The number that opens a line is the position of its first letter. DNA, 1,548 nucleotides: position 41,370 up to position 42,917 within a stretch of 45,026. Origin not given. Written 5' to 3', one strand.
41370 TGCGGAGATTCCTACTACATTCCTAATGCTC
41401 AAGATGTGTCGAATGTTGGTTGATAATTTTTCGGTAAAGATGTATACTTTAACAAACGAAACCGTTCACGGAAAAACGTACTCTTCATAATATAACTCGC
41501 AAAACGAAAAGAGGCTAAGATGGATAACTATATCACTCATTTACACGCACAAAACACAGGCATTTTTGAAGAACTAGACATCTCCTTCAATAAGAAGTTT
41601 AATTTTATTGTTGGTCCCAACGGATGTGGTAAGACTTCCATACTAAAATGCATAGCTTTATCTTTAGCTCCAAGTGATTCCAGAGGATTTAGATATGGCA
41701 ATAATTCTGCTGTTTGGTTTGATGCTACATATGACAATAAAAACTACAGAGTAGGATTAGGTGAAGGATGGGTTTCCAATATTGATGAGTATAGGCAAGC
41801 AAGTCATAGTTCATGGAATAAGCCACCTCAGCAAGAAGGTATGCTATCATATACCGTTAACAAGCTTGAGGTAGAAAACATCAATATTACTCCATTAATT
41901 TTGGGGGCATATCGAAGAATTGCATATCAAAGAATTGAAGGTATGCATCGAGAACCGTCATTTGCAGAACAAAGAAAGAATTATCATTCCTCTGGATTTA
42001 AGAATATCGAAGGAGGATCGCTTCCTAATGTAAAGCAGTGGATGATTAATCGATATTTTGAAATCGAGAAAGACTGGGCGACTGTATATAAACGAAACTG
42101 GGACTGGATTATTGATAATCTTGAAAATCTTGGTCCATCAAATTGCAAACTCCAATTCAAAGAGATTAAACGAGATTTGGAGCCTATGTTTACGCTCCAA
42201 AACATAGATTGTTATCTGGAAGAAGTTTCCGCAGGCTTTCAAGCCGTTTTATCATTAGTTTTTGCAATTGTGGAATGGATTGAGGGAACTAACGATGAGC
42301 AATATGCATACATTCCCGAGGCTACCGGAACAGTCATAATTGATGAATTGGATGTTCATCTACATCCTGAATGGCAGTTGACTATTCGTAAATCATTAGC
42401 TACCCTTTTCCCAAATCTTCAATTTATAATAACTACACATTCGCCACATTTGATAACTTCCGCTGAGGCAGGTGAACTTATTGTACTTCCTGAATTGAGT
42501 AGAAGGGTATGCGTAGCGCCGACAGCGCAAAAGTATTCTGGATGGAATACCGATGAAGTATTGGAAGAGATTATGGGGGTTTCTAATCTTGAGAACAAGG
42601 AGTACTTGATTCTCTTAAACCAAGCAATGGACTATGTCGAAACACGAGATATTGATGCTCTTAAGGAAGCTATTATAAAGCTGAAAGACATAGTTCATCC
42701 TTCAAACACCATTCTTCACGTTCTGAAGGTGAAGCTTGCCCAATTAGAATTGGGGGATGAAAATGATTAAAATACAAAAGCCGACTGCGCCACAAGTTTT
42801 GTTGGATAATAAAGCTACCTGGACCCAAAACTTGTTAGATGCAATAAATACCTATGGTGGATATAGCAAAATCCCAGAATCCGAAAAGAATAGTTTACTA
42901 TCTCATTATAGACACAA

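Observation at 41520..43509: AT-rich two-gene ABC-type ATPase + HNH nuclease cassette: Septu (PtuA/PtuB)-like candidate anti-phage system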

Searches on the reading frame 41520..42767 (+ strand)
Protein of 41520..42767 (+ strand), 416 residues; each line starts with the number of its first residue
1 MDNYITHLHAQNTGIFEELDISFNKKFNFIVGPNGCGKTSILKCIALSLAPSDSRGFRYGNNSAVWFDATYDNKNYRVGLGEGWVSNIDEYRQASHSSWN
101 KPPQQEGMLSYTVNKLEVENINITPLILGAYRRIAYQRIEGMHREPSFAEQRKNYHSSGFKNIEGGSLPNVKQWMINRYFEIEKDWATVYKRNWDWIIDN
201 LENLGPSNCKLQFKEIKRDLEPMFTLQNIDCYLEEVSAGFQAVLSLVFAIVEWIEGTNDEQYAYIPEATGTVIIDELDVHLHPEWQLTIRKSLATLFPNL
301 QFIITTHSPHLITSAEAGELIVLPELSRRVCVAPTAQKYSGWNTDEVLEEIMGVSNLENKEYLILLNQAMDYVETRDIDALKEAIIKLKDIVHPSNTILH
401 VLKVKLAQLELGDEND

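Call 3: search_protein_families(library=padloc, proteins=[window:41520-42767:+], max_evalue=0.01)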
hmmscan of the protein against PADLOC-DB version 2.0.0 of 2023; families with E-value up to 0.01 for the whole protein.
window:41520-42767:+ (416 aa): 145 families (the best 25 are shown)
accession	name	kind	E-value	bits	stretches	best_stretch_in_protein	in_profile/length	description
PDLC00279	PtuA1|PtuA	-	1.8e-163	542.6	1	2-413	3-414/416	AAA ATPase domain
PDLC00305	PtuA1|PtuA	-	4.8e-67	225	1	5-409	3-389/392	AAA ATPase domain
PDLC00271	PtuA1|PtuA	-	1.4e-47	161.2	2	207-414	220-419/421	AAA ATPase domain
PDLC00277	PtuA1|PtuA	-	1.1e-45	154.7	1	5-390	3-400/423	AAA ATPase domain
PDLC00278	PtuA1|PtuA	-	1.1e-45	154.7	2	210-407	229-426/436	AAA ATPase domain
PDLC00298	PtuA1|PtuA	-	2.1e-44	150.3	2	209-407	223-415/423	AAA ATPase domain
PDLC02913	ATPase_I-A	-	4e-44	149.6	2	188-405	285-499/508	-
PDLC00299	PtuA1|PtuA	-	1.9e-39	134.1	2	191-391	301-501/535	AAA ATPase domain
PDLC00295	PtuA1|PtuA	-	4.5e-38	129.5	2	115-358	144-382/451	AAA ATPase domain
PDLC00310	PtuA1|PtuA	-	2.5e-35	120.4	2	233-379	254-402/443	AAA ATPase domain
PDLC00304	PtuA1|PtuA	-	7.9e-35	118.8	1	25-398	39-420/444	AAA ATPase domain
PDLC00267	PtuA1|PtuA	-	8.7e-35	118.7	2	233-372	251-386/438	AAA ATPase domain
PDLC00269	PtuA1|PtuA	-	3.2e-34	117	2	149-327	174-355/446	AAA ATPase domain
PDLC00284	PtuA1|PtuA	-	3.2e-34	116.7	2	235-407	359-535/545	AAA ATPase domain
PDLC00292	PtuA1|PtuA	-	5e-33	112.4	2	189-330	463-600/726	AAA ATPase domain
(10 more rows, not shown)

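Call 4: search_protein_families(library=pfam, proteins=[window:41520-42767:+], max_evalue=0.01)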
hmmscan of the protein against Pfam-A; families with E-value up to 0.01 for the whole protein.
window:41520-42767:+ (416 aa): 9 families
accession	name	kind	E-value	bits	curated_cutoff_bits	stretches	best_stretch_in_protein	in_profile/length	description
PF13175.12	AAA_15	-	1.7e-23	84.3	32.1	2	176-312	250-374/374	AAA ATPase domain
PF13304.12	AAA_21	-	1.2e-17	65.4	27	2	234-312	236-303/304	AAA domain, putative AbiEii toxin, Type IV TA system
PF02463.25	SMC_N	-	4.6e-14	52.8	40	1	7-316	4-206/220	RecF/RecN/SMC N terminal domain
PF13476.12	AAA_23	-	2.7e-12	48.2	27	1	8-56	2-50/201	AAA domain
PF00005.33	ABC_tran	-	0.00019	22.5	25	1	29-52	15-38/137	ABC transporter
PF13173.12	AAA_14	-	0.00043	20.7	27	0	25-53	2-28/129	AAA domain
PF13514.12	AAA_27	-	0.0026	17.8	22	1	5-46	3-47/206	AAA domain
PF24389.1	ORC-CDC6-like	-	0.0029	16.8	27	1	13-48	24-55/571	ORC-CDC6-like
PF13555.12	AAA_29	-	0.0042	17.3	27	1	8-55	4-52/61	P-loop containing region of AAA domain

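Call 5: search_protein_families(library=ncbifam, proteins=[window:41520-42767:+], max_evalue=0.01)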
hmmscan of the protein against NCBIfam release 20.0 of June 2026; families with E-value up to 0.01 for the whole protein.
window:41520-42767:+ (416 aa): 32 families (the best 25 are shown)
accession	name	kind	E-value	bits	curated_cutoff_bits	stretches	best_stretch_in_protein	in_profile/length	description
NF041760.1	PtuA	equivalog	6.6e-42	144.1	500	2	185-394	295-506/524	retron Ec78 anti-phage system effector ATPase PtuA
TIGR00634.1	recN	equivalog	2.7e-09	36.5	407.85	1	5-65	2-63/563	DNA repair protein RecN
NF047739.1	antiphage_MADS3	equivalog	1.5e-08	34.3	420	1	5-47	2-43/427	methylation-associated defense system AAA family ATPase MAD3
TIGR00611.2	recf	equivalog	4.8e-08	32.5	172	1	5-49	1-45/339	DNA replication/repair protein RecF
NF038234.1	retron_eff_Eco8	equivalog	2.1e-07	29.9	250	1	6-46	4-44/679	retron Eco8 family effector endonuclease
NF045780.1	TrlF_fam_ATP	equivalog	3e-07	29.6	350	1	4-96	289-387/944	TrlF family AAA-like ATPase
NF041034.1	Rad50_Sulf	equivalog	6e-06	24.4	1000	1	10-56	8-54/872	DNA double-strand break repair ATPase Rad50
NF045781.1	Spaf1101_AAA_ATP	equivalog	1.5e-05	23.7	475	1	11-51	331-369/836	Spaf_1101 family AAA-like ATPase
NF000355.4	ribo_prot_ABC_F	equivalog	3.2e-05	23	380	1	15-67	328-381/499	ribosomal protection-like ABC-F family protein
NF003034.1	PRK03918.1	equivalog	4.7e-05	21.6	700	1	15-50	13-48/878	DNA double-strand break repair ATPase Rad50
NF045487.1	ASRP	equivalog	8.4e-05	21.4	300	1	14-52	4-41/593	archaea-specific SMC-related protein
NF008409.0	PRK11231.1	equivalog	0.00011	21.7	375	1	11-54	13-57/255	Fe(3+) dicitrate ABC transporter ATP-binding protein FecE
NF052383.1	ATPase_KamC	equivalog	0.00016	20.6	300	1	7-49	289-331/508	lysine 5,6-aminomutase reactivase ATPase KamC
NF007601.2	PRK10247.1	equivalog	0.00023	20.7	292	1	9-55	10-57/204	iron efflux ABC transporter ATP-binding subunit FetA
TIGR02169.1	SMC_prok_A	equivalog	0.00027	18.8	729.4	1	8-58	5-56/1165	chromosome segregation protein SMC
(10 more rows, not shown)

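Call 15: find_encoding_contigs(protein=window:41520-42767:+, flank=10000, max_places=10)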
Protein window:41520-42767:+ (416 aa): 23 contigs read that carry it; 10 places shown.
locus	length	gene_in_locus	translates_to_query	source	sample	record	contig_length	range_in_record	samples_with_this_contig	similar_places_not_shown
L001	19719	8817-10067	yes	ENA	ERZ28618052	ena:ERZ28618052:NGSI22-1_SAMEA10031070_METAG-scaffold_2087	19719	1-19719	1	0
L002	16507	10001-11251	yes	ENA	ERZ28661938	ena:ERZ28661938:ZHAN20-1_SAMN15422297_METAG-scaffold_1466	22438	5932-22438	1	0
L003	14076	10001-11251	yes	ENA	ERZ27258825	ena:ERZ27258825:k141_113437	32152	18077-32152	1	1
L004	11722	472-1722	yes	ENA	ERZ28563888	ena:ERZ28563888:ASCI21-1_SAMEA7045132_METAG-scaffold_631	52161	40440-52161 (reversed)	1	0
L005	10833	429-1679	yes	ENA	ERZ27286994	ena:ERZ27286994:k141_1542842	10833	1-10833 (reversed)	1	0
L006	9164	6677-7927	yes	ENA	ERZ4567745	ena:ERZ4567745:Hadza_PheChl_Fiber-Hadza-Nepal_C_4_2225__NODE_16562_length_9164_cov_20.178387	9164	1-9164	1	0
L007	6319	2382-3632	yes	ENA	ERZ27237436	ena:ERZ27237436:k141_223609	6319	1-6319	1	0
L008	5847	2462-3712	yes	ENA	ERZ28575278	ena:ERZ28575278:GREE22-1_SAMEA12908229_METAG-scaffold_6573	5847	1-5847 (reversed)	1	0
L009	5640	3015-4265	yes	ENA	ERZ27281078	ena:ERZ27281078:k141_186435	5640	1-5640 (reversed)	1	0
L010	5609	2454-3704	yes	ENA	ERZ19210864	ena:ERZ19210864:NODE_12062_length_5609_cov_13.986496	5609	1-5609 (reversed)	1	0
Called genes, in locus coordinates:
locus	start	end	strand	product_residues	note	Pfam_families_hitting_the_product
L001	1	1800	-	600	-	?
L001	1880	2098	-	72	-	PF01381:HTH_3 (weak), PF13443:HTH_26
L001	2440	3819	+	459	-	-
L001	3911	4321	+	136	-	PF01327:Pep_deformylase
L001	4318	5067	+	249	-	PF12724:Flavodoxin_5, PF12838:Fer4_7 (faint), PF13183:Fer4_8 (faint), PF00037:Fer4 (faint), PF13187:Fer4_9 (weak)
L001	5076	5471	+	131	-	PF04237:YjbR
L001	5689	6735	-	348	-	PF02661:Fic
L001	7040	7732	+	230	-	PF13151:DUF3990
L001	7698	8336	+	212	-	PF01381:HTH_3, PF13443:HTH_26 (weak)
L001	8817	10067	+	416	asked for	PF02463:SMC_N, PF13175:AAA_15 (weak), PF13476:AAA_23, PF13304:AAA_21 (weak), PF13175:AAA_15, PF13304:AAA_21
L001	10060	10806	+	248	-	-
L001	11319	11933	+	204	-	-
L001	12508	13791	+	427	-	-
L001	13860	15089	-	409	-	PF14659:Phage_int_SAM_3, PF00589:Phage_integrase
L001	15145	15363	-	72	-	PF12728:HTH_17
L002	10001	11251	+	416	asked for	PF02463:SMC_N, PF13175:AAA_15 (weak), PF13476:AAA_23, PF13304:AAA_21 (weak), PF13175:AAA_15, PF13304:AAA_21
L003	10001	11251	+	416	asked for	PF02463:SMC_N, PF13175:AAA_15 (weak), PF13476:AAA_23, PF13304:AAA_21 (weak), PF13175:AAA_15, PF13304:AAA_21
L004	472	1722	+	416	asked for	PF02463:SMC_N, PF13175:AAA_15 (weak), PF13476:AAA_23, PF13304:AAA_21 (weak), PF13175:AAA_15, PF13304:AAA_21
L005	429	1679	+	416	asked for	PF02463:SMC_N, PF13175:AAA_15 (weak), PF13476:AAA_23, PF13304:AAA_21 (weak), PF13175:AAA_15, PF13304:AAA_21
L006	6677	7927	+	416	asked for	PF02463:SMC_N, PF13175:AAA_15 (weak), PF13476:AAA_23, PF13304:AAA_21 (weak), PF13175:AAA_15, PF13304:AAA_21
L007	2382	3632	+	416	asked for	PF02463:SMC_N, PF13175:AAA_15 (weak), PF13476:AAA_23, PF13304:AAA_21 (weak), PF13175:AAA_15, PF13304:AAA_21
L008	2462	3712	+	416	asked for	PF02463:SMC_N, PF13175:AAA_15 (weak), PF13476:AAA_23, PF13304:AAA_21 (weak), PF13175:AAA_15, PF13304:AAA_21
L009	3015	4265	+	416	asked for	PF02463:SMC_N, PF13175:AAA_15 (weak), PF13476:AAA_23, PF13304:AAA_21 (weak), PF13175:AAA_15, PF13304:AAA_21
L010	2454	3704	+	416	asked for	PF02463:SMC_N, PF13175:AAA_15 (weak), PF13476:AAA_23, PF13304:AAA_21 (weak), PF13175:AAA_15, PF13304:AAA_21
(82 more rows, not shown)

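Call 32: search_solved_structures(query=window:41520-42767:+, max_evalue=0.001, show_alignments=1)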
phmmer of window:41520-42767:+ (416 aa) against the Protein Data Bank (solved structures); distinct sequences matched with E-value up to 0.001: 17.
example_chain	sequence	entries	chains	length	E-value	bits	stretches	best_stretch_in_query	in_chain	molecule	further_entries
8ee4_A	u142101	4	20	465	3.3e-20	75.8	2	267-355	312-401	PtuA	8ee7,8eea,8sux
22bu_B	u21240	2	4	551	2e-19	73.2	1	230-356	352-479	AAA family ATPase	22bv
9e8z_C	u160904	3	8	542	3.4e-19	72.4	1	205-325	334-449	Retron Ec83 probable ATPase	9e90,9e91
22et_E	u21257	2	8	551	2.6e-18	69.5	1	230-356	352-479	PtuA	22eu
9o4a_A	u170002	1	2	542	3e-17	66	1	205-325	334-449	Retron Ec83 probable ATPase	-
9vh1_D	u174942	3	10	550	3.3e-17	65.9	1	227-317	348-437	Retron Ec78 probable ATPase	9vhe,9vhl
9vkz_A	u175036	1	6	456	4.3e-17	65.5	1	227-316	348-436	Retron Ec78 probable ATPase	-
9n69_A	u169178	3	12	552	1.1e-16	64.1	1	234-326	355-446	AAA family ATPase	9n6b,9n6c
9kjx_B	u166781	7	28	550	4.2e-16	62.2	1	228-318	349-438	AAA family ATPase | Retron I-A effector PtuA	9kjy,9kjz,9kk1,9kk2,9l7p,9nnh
9nnk_C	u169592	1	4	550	4.6e-16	62.1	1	227-318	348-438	Retreon I-A effector PtuA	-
9nnb_C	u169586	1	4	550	1.1e-15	60.9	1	228-318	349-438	Retron I-A effector PtuA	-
9u9y_A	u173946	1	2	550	5.4e-15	58.6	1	228-318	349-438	AAA family ATPase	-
6p74_A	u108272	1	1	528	1.5e-06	30.8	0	7-59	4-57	Putative ATP-dependent endonuclease of the OLD family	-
8ux9_B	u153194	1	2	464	0.0001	24.8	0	271-326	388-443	AriA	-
8v45_A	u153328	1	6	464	0.0001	24.8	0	271-326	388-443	AriA antitoxin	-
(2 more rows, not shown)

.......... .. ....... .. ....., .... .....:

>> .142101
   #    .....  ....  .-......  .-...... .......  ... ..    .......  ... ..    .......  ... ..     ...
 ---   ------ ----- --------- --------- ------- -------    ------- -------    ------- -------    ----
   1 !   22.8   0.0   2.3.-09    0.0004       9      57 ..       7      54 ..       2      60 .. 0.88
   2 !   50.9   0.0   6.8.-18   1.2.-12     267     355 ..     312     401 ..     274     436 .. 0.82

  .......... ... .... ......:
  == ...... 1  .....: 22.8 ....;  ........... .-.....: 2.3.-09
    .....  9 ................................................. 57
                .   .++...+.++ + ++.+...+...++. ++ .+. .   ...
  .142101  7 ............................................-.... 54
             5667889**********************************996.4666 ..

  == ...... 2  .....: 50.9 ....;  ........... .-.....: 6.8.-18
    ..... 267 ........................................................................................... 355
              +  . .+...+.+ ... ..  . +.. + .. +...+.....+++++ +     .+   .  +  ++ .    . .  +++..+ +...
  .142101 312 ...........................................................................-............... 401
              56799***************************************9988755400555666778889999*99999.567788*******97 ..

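Call 55: find_homologous_proteins(query=window:41520-42767:+, max_evalue=1e-10)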
Query window:41520-42767:+ (416 aa): 823 proteins with E <= 1e-10 among 6290 candidates; the best 120 are listed.
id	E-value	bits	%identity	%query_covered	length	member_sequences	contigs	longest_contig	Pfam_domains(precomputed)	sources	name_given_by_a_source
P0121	1.1e-271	919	95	100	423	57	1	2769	PF13175.13,PF13476.13,PF02463.26,PF13304.13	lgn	-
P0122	3.9e-254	861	89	100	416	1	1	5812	PF13175.13,PF13476.13,PF02463.26,PF13304.13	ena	-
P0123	6.0e-254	861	89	100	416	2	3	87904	PF13175.13,PF13476.13,PF02463.26,PF13304.13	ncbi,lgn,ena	-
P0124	1.1e-251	853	87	100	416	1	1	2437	PF13175.13,PF13476.13,PF02463.26,PF13304.13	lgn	-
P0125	2.1e-251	852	87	100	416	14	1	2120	PF13175.13,PF13476.13,PF02463.26,PF13304.13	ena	-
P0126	1.0e-247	840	86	100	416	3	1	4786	PF13175.13,PF13476.13,PF02463.26,PF13304.13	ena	-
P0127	2.0e-247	839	85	100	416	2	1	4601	PF13175.13,PF13476.13,PF02463.26,PF13304.13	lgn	-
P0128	6.2e-245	831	86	100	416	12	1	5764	PF13175.13,PF13476.13,PF02463.26,PF13304.13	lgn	-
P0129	6.2e-245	831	85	100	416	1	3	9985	PF13175.13,PF13476.13,PF02463.26,PF13304.13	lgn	-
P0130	2.7e-242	822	84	100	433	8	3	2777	PF13175.13,PF13476.13,PF02463.26,PF13304.13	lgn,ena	-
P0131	1.1e-241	820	84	100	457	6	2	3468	PF13175.13,PF13476.13,PF02463.26,PF13304.13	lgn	-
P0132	2.1e-240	816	83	100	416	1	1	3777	PF13175.13,PF13476.13,PF02463.26,PF13304.13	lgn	-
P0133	1.1e-239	814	81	100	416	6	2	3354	PF13175.13,PF13476.13,PF02463.26,PF13304.13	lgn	-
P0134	1.3e-239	813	83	100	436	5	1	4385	PF13175.13,PF13476.13,PF02463.26,PF13304.13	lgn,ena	-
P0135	5.4e-239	811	83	100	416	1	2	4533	PF13175.13,PF13476.13,PF02463.26,PF13304.13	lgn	-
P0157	2.9e-215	733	75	100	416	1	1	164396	PF13175.13,PF13476.13,PF02463.26,PF13304.13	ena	-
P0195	2.1e-183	628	65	100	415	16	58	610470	PF13175.13,PF13476.13,PF02463.26,PF13304.13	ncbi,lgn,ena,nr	nr:AAA family ATPase [uncultured Oscillibacter sp.]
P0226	3.2e-149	516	52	99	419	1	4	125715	PF13175.13,PF13476.13,PF02463.26,PF13304.13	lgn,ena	-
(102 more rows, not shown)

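Call 56: find_encoding_contigs(protein=P0195, flank=5000, max_places=3)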
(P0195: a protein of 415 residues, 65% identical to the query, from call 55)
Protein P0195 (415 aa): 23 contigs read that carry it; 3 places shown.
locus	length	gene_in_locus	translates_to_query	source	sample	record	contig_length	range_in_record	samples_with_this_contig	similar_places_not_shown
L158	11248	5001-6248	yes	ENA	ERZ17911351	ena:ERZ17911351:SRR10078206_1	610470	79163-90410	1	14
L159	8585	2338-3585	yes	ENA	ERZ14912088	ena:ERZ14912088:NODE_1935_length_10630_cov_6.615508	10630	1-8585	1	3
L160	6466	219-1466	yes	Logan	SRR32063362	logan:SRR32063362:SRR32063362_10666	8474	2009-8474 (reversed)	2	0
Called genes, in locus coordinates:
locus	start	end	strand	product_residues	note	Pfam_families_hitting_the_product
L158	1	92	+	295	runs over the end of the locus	PF09997:DUF2238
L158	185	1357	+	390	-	PF02492:cobW, PF07683:CobW_C (weak)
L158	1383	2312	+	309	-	PF21537:DUF1980_C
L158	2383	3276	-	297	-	PF01381:HTH_3, PF12844:HTH_19, PF13560:HTH_31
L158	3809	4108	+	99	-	PF07508:Recombinase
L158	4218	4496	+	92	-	-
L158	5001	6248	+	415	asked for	PF02463:SMC_N (weak), PF13175:AAA_15 (weak), PF13476:AAA_23, PF13175:AAA_15, PF13304:AAA_21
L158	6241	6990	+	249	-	PF01844:HNH (weak)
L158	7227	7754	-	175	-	PF02417:Chromate_transp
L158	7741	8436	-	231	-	PF02417:Chromate_transp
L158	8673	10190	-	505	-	PF01970:TctA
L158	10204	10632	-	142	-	PF07331:TctB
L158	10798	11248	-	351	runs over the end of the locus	PF03401:TctC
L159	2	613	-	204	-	?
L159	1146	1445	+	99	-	PF07508:Recombinase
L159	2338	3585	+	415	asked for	PF02463:SMC_N (weak), PF13175:AAA_15 (weak), PF13476:AAA_23, PF13175:AAA_15, PF13304:AAA_21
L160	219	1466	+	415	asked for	PF02463:SMC_N (weak), PF13175:AAA_15 (weak), PF13476:AAA_23, PF13175:AAA_15, PF13304:AAA_21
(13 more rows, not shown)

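Call 57: find_encoding_contigs(protein=P0226, flank=5000, max_places=2)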
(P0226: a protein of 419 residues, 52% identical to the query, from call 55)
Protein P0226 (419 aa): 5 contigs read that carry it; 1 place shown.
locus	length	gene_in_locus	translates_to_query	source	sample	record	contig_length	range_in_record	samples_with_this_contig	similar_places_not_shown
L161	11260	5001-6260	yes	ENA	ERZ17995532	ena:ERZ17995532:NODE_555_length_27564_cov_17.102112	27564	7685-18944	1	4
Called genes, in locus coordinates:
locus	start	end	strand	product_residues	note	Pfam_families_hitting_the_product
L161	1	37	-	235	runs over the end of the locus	PF02384:N6_Mtase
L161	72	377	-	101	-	-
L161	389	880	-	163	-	-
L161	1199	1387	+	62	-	PF18974:DUF5710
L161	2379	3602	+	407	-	PF17293:Arm-DNA-bind_5, PF13102:Phage_int_SAM_5, PF00589:Phage_integrase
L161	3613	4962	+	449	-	PF17293:Arm-DNA-bind_5, PF13102:Phage_int_SAM_5, PF00589:Phage_integrase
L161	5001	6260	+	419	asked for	PF02463:SMC_N (weak), PF13175:AAA_15, PF13476:AAA_23 (faint), PF13304:AAA_21, PF13175:AAA_15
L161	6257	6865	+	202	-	-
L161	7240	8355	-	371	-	PF22599:SecDF_P1_head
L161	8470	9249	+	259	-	PF00196:GerE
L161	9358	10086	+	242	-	PF07224:Chlorophyllase (weak), PF20434:BD-FAE (weak), PF00561:Abhydrolase_1 (weak)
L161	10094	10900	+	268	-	PF23023:Anti-Pycsar_Apyc1 (weak), PF00753:Lactamase_B, PF12706:Lactamase_B_2 (weak)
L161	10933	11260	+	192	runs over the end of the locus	-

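Call 58: find_encoding_contigs(protein=P0157, flank=5000, max_places=2)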
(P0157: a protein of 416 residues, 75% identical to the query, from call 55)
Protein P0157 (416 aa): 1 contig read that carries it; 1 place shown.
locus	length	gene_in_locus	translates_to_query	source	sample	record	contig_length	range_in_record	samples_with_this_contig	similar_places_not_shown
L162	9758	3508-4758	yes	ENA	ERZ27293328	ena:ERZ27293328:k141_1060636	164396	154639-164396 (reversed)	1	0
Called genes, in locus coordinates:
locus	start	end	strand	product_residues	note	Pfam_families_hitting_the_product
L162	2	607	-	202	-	?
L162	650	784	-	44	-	-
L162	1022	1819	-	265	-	PF07638:Sigma70_ECF (weak), PF04545:Sigma70_r4 (weak), PF08281:Sigma70_r4_2 (weak), PF18024:HTH_50 (weak), PF13384:HTH_23, PF13412:HTH_24 (weak), PF13518:HTH_28 (weak), PF13936:HTH_38 (weak), +2 more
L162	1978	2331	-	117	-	PF20648:DUF6809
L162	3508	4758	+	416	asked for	PF02463:SMC_N, PF13175:AAA_15 (weak), PF13476:AAA_23, PF13304:AAA_21 (weak), PF13175:AAA_15, PF13304:AAA_21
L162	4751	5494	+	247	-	PF01844:HNH (weak)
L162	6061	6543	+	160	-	PF13420:Acetyltransf_4, PF00583:Acetyltransf_1, PF13673:Acetyltransf_10, PF13508:Acetyltransf_7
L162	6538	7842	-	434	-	PF08245:Mur_ligase_M, PF02875:Mur_ligase_C (weak)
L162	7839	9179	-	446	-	PF26299:MurL_N, PF26298:MurL_epimerase_C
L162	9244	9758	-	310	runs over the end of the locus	PF14315:DUF4380 (faint)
